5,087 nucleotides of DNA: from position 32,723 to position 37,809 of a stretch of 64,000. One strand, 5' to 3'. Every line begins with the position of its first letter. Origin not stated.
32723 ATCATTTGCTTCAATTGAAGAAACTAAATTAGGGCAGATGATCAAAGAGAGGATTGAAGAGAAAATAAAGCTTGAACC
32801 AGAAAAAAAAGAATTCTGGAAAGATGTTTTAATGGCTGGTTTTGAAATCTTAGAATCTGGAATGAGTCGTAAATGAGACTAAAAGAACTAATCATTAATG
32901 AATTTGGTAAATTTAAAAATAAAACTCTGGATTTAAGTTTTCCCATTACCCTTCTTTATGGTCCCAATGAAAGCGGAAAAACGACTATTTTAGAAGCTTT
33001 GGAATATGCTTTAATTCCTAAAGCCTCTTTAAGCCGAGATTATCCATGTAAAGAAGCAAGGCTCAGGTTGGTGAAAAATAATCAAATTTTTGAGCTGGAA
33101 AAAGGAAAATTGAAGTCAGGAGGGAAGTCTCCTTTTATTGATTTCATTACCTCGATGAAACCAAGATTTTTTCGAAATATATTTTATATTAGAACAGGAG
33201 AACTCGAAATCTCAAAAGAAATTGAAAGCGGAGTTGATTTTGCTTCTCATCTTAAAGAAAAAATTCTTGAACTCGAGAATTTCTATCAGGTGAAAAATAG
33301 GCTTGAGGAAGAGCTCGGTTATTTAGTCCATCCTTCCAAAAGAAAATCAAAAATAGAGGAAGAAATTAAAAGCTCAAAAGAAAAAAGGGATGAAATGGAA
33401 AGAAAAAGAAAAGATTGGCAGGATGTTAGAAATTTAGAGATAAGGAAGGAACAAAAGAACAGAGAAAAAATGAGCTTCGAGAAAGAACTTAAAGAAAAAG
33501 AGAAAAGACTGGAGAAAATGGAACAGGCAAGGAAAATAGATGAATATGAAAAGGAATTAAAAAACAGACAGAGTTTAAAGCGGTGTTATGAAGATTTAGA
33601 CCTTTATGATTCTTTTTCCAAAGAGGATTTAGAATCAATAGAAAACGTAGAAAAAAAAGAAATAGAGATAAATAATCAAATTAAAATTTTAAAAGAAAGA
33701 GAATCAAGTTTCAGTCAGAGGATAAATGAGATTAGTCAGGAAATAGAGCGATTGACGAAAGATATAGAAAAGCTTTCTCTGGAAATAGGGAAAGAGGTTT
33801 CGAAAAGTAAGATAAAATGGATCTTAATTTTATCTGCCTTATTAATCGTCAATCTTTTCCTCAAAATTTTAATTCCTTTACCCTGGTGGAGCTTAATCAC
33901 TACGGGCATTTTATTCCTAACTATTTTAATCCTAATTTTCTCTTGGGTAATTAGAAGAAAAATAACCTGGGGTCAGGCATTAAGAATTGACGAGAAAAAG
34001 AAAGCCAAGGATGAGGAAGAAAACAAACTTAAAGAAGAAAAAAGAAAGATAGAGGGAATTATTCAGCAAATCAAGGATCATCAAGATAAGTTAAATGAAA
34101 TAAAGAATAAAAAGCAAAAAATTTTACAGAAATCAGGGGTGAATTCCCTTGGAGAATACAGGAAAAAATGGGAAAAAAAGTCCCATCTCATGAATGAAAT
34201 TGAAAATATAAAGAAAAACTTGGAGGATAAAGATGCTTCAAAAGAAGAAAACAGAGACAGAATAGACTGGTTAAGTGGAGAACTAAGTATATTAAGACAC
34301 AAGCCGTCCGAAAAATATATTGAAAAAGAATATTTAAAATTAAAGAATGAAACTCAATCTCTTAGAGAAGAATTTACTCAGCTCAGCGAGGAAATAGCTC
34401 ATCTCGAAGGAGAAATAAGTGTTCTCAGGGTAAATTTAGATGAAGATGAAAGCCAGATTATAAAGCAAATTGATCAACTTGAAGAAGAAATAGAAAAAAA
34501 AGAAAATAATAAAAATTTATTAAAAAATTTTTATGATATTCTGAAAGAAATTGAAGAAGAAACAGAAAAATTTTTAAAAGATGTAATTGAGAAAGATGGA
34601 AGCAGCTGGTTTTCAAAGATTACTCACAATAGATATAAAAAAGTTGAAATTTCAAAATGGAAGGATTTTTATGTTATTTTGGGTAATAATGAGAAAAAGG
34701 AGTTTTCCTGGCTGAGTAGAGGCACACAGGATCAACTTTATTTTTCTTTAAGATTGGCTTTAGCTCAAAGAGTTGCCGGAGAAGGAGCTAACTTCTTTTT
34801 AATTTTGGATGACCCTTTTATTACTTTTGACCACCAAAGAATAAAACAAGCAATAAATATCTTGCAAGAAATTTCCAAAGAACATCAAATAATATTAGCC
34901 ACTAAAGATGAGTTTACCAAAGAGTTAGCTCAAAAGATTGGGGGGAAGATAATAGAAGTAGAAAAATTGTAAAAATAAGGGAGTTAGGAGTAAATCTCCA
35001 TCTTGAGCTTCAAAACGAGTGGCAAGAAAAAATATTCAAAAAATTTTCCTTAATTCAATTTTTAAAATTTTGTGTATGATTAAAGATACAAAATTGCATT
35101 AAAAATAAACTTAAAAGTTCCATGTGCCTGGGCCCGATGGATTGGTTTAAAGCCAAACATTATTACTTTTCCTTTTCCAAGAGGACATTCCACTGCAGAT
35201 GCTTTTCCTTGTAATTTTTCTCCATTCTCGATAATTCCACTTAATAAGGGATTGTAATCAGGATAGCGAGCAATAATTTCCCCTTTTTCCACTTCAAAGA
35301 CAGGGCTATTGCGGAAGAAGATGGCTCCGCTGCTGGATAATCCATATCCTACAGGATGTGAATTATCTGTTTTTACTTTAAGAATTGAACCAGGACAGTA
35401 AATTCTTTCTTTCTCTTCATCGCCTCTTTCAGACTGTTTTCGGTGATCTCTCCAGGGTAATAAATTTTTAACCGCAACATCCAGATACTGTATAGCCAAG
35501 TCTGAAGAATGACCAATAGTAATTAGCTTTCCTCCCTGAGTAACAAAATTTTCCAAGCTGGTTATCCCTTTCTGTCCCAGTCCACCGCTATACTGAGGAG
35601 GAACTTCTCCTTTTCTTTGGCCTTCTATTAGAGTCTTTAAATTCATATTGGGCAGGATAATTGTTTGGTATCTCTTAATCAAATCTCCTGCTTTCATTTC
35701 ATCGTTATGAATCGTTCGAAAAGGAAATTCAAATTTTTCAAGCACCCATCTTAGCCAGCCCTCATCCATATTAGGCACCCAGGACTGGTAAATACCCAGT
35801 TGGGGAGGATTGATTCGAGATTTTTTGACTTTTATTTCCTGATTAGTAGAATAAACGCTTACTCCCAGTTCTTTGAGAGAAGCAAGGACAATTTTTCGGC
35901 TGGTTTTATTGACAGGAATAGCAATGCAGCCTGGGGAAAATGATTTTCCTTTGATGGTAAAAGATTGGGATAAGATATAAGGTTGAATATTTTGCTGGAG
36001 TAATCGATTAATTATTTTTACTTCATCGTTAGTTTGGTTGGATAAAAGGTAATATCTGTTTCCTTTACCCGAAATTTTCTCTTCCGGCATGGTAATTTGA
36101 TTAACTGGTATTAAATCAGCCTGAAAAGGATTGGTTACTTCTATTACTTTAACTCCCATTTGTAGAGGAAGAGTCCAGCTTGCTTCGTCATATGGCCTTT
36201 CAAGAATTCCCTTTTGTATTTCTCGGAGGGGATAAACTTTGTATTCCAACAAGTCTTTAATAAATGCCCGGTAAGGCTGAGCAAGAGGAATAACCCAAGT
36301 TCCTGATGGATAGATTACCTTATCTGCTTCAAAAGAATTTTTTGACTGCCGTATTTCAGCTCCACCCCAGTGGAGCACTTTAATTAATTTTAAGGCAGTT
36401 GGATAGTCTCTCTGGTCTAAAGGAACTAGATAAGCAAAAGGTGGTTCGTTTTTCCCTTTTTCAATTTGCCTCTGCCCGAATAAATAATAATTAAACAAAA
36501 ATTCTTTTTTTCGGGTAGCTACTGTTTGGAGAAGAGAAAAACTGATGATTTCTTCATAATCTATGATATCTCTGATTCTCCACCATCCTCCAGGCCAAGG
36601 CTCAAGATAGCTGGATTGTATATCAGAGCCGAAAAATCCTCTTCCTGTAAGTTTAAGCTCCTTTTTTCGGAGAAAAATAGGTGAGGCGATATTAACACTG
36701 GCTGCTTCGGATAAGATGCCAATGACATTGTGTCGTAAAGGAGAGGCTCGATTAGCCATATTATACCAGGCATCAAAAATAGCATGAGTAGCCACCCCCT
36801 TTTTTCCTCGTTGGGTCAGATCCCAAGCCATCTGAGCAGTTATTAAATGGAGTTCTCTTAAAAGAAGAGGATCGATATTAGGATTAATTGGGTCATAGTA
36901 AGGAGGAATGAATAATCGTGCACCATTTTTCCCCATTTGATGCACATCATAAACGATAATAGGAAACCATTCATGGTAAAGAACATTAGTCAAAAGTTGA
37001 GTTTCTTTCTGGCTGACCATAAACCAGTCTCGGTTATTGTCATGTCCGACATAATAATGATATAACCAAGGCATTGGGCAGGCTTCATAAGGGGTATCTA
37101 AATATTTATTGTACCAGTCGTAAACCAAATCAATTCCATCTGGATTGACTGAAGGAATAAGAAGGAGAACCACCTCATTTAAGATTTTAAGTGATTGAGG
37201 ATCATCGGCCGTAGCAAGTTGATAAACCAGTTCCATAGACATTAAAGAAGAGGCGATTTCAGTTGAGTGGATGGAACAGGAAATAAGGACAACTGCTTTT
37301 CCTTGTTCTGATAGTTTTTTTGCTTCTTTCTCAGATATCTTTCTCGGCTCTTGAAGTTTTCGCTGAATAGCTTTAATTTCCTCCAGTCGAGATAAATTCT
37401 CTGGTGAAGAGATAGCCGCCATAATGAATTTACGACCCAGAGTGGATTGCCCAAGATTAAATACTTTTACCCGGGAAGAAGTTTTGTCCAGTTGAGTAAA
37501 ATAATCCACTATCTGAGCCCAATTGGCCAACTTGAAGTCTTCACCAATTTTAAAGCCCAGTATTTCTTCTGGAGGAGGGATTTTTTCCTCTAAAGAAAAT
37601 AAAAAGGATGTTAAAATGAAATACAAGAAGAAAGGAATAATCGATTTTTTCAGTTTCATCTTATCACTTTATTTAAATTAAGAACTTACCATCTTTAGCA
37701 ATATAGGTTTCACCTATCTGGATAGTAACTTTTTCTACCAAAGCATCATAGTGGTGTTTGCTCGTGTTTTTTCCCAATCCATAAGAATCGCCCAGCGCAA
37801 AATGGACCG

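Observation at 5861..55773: A mosaic of stuttered words, long hairpins and mini-palindromes fills at least 12 intergenic gaps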

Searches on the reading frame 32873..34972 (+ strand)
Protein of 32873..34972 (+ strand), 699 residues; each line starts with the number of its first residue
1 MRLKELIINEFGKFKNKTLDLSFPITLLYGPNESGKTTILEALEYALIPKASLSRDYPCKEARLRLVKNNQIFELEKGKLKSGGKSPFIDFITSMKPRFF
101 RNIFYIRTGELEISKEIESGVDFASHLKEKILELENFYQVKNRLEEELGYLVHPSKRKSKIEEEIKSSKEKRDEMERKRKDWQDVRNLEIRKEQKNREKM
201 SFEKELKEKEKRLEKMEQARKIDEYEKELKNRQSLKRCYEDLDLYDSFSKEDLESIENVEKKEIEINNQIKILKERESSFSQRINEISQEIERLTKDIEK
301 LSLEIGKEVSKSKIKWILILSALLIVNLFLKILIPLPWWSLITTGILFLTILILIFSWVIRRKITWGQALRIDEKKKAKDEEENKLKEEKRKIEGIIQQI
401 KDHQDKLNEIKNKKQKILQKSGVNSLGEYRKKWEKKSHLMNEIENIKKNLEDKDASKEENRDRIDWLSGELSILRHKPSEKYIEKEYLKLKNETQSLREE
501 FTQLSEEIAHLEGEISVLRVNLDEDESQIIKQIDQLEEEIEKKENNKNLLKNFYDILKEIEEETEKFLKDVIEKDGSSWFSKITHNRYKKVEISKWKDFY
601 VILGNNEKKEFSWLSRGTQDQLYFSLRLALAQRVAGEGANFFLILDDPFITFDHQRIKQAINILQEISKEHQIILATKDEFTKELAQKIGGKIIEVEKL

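Call 85: search_protein_families(library=pfam, max_evalue=1e-8, proteins=[window:32873-34972:+])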
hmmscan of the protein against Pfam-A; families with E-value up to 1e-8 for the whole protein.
window:32873-34972:+ (699 aa): 1 family
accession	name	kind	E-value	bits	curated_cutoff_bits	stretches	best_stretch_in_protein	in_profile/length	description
PF13514.12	AAA_27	-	8.6e-10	39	22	1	1-47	1-50/206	AAA domain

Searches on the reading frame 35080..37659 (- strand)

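Call 10: search_protein_families(library=pfam, proteins=[window:35080-37659:-])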
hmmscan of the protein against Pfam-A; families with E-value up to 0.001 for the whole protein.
window:35080-37659:- (859 aa): 1 family
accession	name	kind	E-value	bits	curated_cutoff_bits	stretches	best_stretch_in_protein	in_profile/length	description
PF00246.29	Peptidase_M14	-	1.4e-18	68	21.6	1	52-212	3-133/286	Zinc carboxypeptidase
